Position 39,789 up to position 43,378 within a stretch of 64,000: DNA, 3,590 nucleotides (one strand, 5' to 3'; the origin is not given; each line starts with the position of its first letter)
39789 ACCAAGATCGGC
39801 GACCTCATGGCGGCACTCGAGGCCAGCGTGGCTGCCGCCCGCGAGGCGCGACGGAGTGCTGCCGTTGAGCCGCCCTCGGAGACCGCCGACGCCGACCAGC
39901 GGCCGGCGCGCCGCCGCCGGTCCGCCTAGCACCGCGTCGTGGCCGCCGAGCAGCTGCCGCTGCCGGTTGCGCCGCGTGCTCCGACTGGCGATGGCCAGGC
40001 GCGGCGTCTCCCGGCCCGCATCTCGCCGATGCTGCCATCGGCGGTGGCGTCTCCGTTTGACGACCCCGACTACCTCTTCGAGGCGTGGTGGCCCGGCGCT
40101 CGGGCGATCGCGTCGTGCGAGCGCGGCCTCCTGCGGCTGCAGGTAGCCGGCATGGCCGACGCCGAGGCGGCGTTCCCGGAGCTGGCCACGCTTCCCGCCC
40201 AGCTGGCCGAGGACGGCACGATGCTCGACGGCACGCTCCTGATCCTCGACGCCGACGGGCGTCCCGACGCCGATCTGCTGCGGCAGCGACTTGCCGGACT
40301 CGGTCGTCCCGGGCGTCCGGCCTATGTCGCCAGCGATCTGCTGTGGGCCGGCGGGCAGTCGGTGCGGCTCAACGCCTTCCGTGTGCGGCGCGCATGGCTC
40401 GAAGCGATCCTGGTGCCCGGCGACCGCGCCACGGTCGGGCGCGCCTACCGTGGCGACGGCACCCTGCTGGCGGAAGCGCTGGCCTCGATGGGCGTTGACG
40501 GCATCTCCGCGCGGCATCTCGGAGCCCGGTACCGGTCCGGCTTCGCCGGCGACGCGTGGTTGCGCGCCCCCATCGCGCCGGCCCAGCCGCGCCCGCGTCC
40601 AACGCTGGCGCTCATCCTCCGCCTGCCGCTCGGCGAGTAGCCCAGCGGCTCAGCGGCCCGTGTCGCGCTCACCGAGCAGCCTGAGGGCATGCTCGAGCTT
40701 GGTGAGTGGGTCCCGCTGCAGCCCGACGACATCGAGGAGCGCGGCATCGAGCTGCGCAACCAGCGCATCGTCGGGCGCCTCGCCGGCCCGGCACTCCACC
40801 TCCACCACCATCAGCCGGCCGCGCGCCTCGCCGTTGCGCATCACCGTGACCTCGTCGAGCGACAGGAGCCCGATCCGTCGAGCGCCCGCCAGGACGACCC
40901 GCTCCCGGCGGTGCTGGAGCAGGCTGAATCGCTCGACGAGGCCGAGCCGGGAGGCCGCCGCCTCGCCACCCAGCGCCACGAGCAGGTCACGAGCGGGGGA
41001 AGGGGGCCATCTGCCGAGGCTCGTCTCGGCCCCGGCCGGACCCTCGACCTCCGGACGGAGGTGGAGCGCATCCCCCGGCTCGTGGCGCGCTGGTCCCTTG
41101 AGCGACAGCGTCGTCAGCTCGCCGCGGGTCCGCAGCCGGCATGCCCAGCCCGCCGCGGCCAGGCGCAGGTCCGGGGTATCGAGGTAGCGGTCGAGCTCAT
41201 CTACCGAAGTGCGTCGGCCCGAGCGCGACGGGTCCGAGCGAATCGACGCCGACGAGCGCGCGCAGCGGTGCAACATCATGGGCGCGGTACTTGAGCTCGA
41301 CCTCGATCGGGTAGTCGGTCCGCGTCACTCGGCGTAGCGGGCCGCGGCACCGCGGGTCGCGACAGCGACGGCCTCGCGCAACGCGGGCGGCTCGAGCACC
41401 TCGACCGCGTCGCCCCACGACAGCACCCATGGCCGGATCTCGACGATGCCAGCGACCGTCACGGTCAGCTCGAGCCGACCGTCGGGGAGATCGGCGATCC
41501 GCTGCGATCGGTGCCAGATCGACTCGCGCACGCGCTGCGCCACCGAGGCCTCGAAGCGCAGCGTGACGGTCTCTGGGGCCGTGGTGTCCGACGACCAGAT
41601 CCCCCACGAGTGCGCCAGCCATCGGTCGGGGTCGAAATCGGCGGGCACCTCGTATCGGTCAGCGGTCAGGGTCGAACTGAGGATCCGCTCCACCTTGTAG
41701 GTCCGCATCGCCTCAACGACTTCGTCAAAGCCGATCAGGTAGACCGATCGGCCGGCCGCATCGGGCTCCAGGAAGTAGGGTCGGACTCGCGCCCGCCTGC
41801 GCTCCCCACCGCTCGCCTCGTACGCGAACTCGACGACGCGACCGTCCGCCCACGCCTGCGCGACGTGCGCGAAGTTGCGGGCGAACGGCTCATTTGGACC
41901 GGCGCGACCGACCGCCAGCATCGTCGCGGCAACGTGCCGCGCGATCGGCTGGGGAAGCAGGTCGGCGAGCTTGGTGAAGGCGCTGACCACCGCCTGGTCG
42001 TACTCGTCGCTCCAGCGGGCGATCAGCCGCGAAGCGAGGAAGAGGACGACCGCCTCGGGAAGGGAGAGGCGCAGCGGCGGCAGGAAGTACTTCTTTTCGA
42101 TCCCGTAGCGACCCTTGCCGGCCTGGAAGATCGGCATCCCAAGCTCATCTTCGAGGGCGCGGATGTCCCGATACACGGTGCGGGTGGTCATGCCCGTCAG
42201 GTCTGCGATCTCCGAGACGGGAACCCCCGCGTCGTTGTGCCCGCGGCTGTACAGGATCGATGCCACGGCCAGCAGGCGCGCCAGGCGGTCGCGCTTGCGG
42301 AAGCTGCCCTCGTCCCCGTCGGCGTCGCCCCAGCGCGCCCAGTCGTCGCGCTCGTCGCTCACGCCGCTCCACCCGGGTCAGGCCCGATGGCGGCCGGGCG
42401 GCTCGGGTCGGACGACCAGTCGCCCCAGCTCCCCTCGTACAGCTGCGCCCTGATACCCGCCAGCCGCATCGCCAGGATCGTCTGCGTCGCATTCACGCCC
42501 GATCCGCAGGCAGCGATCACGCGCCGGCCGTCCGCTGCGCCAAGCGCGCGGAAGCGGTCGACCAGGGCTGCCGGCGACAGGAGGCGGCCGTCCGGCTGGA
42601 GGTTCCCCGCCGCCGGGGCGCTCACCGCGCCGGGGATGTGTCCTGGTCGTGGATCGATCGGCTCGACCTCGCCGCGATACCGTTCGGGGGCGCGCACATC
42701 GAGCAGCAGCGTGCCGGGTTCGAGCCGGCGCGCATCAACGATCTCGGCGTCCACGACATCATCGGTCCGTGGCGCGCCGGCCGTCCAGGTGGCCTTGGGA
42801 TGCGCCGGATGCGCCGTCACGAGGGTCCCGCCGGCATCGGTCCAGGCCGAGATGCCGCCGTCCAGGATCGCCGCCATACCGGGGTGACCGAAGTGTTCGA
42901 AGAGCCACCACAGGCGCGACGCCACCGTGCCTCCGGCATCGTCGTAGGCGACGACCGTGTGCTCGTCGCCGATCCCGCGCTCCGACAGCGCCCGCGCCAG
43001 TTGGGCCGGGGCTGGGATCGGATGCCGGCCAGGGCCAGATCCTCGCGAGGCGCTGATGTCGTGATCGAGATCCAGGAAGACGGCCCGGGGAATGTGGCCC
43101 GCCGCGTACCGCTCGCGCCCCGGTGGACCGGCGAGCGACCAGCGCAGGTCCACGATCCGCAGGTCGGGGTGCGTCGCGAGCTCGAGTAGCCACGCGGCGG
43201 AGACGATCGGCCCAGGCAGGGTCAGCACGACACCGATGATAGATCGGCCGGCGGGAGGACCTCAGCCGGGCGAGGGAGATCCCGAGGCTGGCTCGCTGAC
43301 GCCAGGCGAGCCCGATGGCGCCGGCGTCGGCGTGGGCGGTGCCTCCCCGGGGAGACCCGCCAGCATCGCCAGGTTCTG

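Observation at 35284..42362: Atypical end-joining neighbourhood: LigB-type ligase, Ku, pseudo-LIG, CYTH and WYL regulator, with no LigD POL or PE domains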

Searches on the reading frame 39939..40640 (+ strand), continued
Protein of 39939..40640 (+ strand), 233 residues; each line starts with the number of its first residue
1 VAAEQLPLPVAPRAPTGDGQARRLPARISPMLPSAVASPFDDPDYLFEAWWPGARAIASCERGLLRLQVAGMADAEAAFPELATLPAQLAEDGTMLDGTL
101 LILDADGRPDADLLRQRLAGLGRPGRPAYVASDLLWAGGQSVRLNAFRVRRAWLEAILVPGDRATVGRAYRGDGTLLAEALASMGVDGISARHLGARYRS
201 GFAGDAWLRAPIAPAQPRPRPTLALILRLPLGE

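Call 59: predict_structure(alignment_id=A3)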
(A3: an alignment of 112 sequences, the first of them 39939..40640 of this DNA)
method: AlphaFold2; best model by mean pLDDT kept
length: 233 residues; sequences in the alignment: 112
mean_pLDDT: 90.2   pTM: 0.82
mean pLDDT of the five models: 90.2, 89.8, 89.7, 88.1, 88.1
residues with pLDDT >= 90: 187; 70-90: 11; 50-70: 34; < 50: 1
segments of 3 or more residues with pLDDT < 50: none
pLDDT, mean of each block of 10 residues (from residue 1): 57 59 89 98 98 97 95 90 97 98 96 95 95 98 98 98 97 97 95 98 98 78 63 65
secondary structure, 60 per line:
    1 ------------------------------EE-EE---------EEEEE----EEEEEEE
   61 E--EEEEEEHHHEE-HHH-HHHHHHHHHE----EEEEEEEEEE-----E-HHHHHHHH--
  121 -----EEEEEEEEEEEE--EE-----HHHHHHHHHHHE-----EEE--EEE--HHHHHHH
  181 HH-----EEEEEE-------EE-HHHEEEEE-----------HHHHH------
elements in order: E45-49 E54-61 E64-69 H80-88 E94-103 H111-118 E126-137 H147-157 E164-166 E169-171 H174-182 E188-193 E207-211 H223-227

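Call 61: fold_search(model_id=the predicted structure, library=pdb)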
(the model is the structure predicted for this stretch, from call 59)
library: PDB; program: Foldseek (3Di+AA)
matches with E <= 10: 566; with E <= 0.001: 123
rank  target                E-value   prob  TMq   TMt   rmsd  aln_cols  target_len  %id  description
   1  9dfa                  7.0e-14  1.00  0.70  0.30   2.6       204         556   21  Thermococcus gammatolerans DNA Ligase (released 2026-03-18)
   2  2cfm                  9.4e-14  1.00  0.71  0.30   2.2       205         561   23  ATP-DEPENDENT DNA LIGASE FROM PYROCOCCUS FURIOSUS (released 2006-07-12)
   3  6nhx                  1.7e-13  1.00  0.68  0.53   2.2       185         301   27  mycobacterial DNA ligase D complexed with ATP and MES (released 2019-02-13)
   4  1vs0_B                2.7e-13  1.00  0.68  0.53   2.2       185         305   27  Crystal Structure of the Ligase Domain from M. tuberculosis LigD at 2.4A (released 2006-02-28)
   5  9df9                  3.0e-13  1.00  0.69  0.30   2.9       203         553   22  Thermococcus gammatolerans DNA Ligase (released 2026-03-18)
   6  1vs0_A                3.4e-13  1.00  0.66  0.52   2.4       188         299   27  Crystal Structure of the Ligase Domain from M. tuberculosis LigD at 2.4A (released 2006-02-28)
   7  6wbo                  3.8e-13  1.00  0.71  0.31   2.5       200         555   22  DNA-Ligase from Thermococcus gammatolerans (released 2021-05-05)
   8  3rr5                  4.1e-13  1.00  0.70  0.31   2.4       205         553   20  DNA ligase from the archaeon Thermococcus sp. 1519 (released 2012-04-11)
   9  6nhz                  1.3e-12  1.00  0.69  0.54   2.2       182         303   28  mycobacterial DNA ligase D complexed with ATP and Mg (released 2019-02-13)
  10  4eq5                  2.1e-12  1.00  0.72  0.33   2.2       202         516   20  DNA ligase from the archaeon Thermococcus sibiricus (released 2012-05-09)
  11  3l2p_A                3.7e-11  1.00  0.66  0.30   3.3       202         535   15  Human DNA Ligase III Recognizes DNA Ends by Dynamic Switching Between Two DNA Bound States (released 2010-07-14)
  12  2hiv                  4.9e-11  1.00  0.69  0.29   3.1       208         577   15  ATP-dependent DNA ligase from S. solfataricus (released 2006-11-07)
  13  7sx5_A                4.2e-10  1.00  0.67  0.26   2.9       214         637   18  Crystal structure of ligase I with nick duplexes containing mismatch A:C (released 2022-07-13)
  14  3gde                  4.5e-10  1.00  0.69  0.31   3.0       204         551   15  The closed conformation of ATP-dependent DNA ligase from Archaeoglobus fulgidus (released 2009-12-15)
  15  7kr3_A                4.5e-10  1.00  0.66  0.25   2.9       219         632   17  Human DNA Ligase 1(E346A/E592A) Bound to a bulged DNA substrate (released 2021-02-03)
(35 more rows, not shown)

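Call 84: find_homologous_proteins(query=P0137, max_evalue=1e-10)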
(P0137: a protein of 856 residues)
Query P0137 (856 aa): 4256 proteins with E <= 1e-10 among 8000 candidates; the best 120 are listed.
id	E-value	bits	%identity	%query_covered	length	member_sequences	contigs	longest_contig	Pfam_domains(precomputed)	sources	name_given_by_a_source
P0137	0.0e+0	1900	100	100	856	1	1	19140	PF01068.27,PF13298.13,PF04679.22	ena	-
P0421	2.0e-293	994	92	57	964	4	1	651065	PF21686.4,PF01068.27,PF13298.13,PF04679.22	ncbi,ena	-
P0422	4.2e-278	944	91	54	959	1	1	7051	PF21686.4,PF01068.27,PF13298.13,PF04679.22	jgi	jgi:bifunctional non-homologous end joining protein LigD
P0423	6.3e-271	920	89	55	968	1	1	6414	PF21686.4,PF01068.27,PF13298.13,PF04679.22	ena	-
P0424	1.5e-270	919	85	57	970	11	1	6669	PF21686.4,PF01068.27,PF13298.13,PF04679.22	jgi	jgi:bifunctional non-homologous end joining protein LigD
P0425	7.7e-253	860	78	61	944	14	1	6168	PF21686.4,PF01068.27,PF13298.13,PF04679.22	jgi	-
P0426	4.9e-252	857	78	61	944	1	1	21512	PF21686.4,PF01068.27,PF13298.13,PF04679.22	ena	-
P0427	1.8e-251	856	78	61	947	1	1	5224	PF21686.4,PF01068.27,PF13298.13,PF04679.22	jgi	jgi:bifunctional non-homologous end joining protein LigD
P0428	3.9e-250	851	80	57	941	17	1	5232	PF21686.4,PF01068.27,PF13298.13,PF04679.22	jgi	-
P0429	3.6e-246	838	82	54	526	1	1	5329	PF01068.27,PF13298.13,PF04679.22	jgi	jgi:bifunctional non-homologous end joining protein LigD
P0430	9.8e-245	833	78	59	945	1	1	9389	PF21686.4,PF01068.27,PF13298.13,PF04679.22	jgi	jgi:bifunctional non-homologous end joining protein LigD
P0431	2.9e-244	832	80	56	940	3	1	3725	PF21686.4,PF01068.27,PF13298.13,PF04679.22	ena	-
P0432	7.8e-244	830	81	56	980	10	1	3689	PF21686.4,PF01068.27,PF13298.13,PF04679.22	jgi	-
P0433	1.4e-243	829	81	54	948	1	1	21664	PF21686.4,PF01068.27,PF13298.13,PF04679.22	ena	-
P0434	7.8e-243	827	77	57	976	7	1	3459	PF21686.4,PF01068.27,PF13298.13,PF04679.22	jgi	jgi:bifunctional non-homologous end joining protein LigD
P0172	7.4e-233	794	81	53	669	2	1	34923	PF01068.27,PF13298.13,PF04679.22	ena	-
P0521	6.4e-157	543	59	54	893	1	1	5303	PF21686.4,PF01068.27,PF13298.13,PF04679.22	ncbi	ncbi:MAG: DNA ligase D [Candidatus Limnocylindria bacterium]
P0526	3.1e-156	540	58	52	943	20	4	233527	PF21686.4,PF01068.27,PF13298.13,PF04679.22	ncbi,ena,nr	ncbi:MAG: DNA ligase D [Chloroflexi bacterium]|nr:MAG: DNA ligase D [Chloroflexota bacterium]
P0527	3.5e-156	540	59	52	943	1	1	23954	PF01896.26,PF21686.4,PF01068.27,PF13298.13,PF04679.22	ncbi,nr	ncbi:MAG TPA: non-homologous end-joining DNA ligase [Candidatus Limnocylindria bacterium]|nr:non-hom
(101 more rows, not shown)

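Call 85: find_encoding_contigs(protein=P0526, flank=10000, max_places=6)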
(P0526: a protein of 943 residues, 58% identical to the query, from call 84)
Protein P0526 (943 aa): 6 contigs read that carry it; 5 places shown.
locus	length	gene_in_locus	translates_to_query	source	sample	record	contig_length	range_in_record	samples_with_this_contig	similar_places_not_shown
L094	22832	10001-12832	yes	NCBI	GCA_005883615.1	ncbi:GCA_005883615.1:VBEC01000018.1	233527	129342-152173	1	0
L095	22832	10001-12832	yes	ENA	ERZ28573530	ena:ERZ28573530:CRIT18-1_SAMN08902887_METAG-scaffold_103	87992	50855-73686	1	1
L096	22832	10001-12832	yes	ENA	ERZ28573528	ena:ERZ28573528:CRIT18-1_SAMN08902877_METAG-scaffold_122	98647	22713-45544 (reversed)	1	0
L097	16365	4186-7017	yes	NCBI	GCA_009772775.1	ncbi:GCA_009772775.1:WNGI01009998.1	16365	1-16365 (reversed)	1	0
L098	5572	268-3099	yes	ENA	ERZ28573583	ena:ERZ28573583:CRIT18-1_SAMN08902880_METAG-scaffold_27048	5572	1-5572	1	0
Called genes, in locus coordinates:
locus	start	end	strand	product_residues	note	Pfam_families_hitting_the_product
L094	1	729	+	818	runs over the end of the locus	PF01315:Ald_Xan_dh_C, PF02738:MoCoBD_1, PF20256:MoCoBD_2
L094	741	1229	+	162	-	PF00111:Fer2, PF01799:Fer2_2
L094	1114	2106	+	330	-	PF00941:FAD_binding_5, PF03450:CO_deh_flav_C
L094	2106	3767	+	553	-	PF20656:MS_N, PF01274:MS_TIM-barrel, PF20659:MS_C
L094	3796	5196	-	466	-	PF07969:Amidohydro_3, PF01979:Amidohydro_1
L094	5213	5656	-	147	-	PF12903:DUF3830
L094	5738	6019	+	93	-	PF00576:Transthyretin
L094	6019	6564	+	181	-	PF09349:OHCU_decarbox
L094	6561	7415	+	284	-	PF01014:Uricase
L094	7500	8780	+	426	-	-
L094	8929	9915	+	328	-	PF02735:Ku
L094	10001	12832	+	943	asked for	PF13298:LigD_N, PF01068:DNA_ligase_A_M, PF04679:DNA_ligase_A_C, PF21686:LigD_Prim-Pol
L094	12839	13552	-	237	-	-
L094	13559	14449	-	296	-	PF00296:Bac_luciferase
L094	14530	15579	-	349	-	PF01699:Na_Ca_ex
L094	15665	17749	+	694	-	PF03190:Thioredox_DsbH, PF13098:Thioredoxin_2 (faint), PF13899:Thioredoxin_7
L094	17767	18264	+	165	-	PF00583:Acetyltransf_1, PF13508:Acetyltransf_7, PF13673:Acetyltransf_10, PF08445:FR47 (weak)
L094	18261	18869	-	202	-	PF03167:UDG (weak)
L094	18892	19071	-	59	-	PF02416:TatA_B_E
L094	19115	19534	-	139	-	PF11253:DUF3052 (faint)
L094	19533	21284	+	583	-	PF00850:Hist_deacetyl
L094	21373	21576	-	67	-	-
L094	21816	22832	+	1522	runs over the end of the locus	PF00270:DEAD, PF04851:ResIII (weak), PF00271:Helicase_C, PF19306:WHD_Lhr, PF08494:DEAD_assoc, PF23236:WHD_2nd_Lhr, PF23235:WHD_3rd_Lhr, PF23234:WHD_4th_Lhr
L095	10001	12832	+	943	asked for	PF13298:LigD_N, PF01068:DNA_ligase_A_M, PF04679:DNA_ligase_A_C, PF21686:LigD_Prim-Pol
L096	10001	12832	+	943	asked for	PF13298:LigD_N, PF01068:DNA_ligase_A_M, PF04679:DNA_ligase_A_C, PF21686:LigD_Prim-Pol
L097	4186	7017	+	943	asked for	PF13298:LigD_N, PF01068:DNA_ligase_A_M, PF04679:DNA_ligase_A_C, PF21686:LigD_Prim-Pol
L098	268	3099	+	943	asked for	PF13298:LigD_N, PF01068:DNA_ligase_A_M, PF04679:DNA_ligase_A_C, PF21686:LigD_Prim-Pol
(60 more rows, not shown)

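Call 96: find_related_loci(query=P0527, collection=metagenome_contigs, flank=10000)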
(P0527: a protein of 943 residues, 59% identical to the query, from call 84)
Query P0527 (943 aa) in metagenome_contigs; peptide patterns used: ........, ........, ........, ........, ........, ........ (x = any residue, [..] = any of these).
102 stretches matched a pattern; 10 encode a relative of the query (tblastn E <= 1e-3); 10 distinct loci.
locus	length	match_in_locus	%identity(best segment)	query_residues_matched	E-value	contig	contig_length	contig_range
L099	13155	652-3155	45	3-931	1e-125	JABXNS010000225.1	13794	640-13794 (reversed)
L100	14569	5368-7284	37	1-557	8e-112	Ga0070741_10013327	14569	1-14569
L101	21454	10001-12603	29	1-934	9e-141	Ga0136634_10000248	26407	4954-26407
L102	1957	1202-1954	66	1-254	2e-100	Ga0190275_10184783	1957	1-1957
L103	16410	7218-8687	37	6-540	1e-84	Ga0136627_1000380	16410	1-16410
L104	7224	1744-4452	37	16-943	4e-82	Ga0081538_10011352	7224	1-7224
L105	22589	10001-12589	36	1-943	1e-101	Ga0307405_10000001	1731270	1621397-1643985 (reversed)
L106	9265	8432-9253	53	3-276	3e-74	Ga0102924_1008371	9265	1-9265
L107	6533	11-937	40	232-540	2e-56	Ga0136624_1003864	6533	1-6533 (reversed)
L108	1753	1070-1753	37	201-452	6e-28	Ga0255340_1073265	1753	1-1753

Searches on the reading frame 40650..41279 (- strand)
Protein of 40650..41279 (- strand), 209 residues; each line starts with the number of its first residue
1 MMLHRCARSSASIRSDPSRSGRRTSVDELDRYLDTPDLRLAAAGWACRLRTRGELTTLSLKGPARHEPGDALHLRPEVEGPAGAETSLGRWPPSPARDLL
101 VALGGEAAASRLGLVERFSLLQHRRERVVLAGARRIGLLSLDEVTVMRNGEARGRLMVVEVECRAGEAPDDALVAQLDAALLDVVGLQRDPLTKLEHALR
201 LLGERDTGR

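Call 3: search_protein_families(library=pfam, proteins=[window:40650-41279:-], max_evalue=0.01)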
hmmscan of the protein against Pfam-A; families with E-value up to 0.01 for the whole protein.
window:40650-41279:- (209 aa): 1 family
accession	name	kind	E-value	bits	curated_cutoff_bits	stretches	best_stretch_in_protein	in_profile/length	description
PF01928.26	CYTH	-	7.3e-08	32.9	23.2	1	24-167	31-149/179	CYTH domain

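Call 4: search_protein_families(library=ncbifam, proteins=[window:40650-41279:-], max_evalue=0.01)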
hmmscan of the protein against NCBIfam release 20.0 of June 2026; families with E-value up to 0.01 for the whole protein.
window:40650-41279:- (209 aa): 0 families

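Call 47: search_protein_families(library=pfam, proteins=[window:40650-41279:-], max_evalue=10)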
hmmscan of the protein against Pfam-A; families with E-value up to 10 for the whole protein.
window:40650-41279:- (209 aa): 1 family
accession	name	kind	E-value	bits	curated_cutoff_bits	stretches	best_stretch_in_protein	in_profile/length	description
PF01928.26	CYTH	-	7.3e-08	32.9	23.2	1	24-167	31-149/179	CYTH domain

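Call 48: search_protein_families(library=padloc, proteins=[window:40650-41279:-], max_evalue=0.01)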
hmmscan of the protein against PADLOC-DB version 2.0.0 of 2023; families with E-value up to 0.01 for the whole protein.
window:40650-41279:- (209 aa): 0 families

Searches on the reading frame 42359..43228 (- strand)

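Call 3: search_protein_families(library=pfam, proteins=[window:42359-43228:-], max_evalue=0.01)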
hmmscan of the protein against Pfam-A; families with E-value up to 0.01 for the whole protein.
window:42359-43228:- (289 aa): 1 family
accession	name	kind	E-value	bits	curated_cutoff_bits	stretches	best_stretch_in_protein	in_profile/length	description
PF00581.25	Rhodanese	-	1.8e-26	93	22.2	2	10-131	1-101/102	Rhodanese-like domain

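Call 4: search_protein_families(library=ncbifam, proteins=[window:42359-43228:-], max_evalue=0.01)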
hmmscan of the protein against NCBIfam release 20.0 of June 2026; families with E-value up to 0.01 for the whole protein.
window:42359-43228:- (289 aa): 2 families
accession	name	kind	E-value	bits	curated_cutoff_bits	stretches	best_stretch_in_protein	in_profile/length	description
NF008557.0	PRK11493.1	equivalog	1.1e-38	133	250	1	8-274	6-272/281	3-mercaptopyruvate sulfurtransferase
NF040901.1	SeO3_TeO2_ExtH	equivalog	3.5e-10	39.4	200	2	38-155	78-200/430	selenite/tellurite reduction operon rhodanese-like protein ExtH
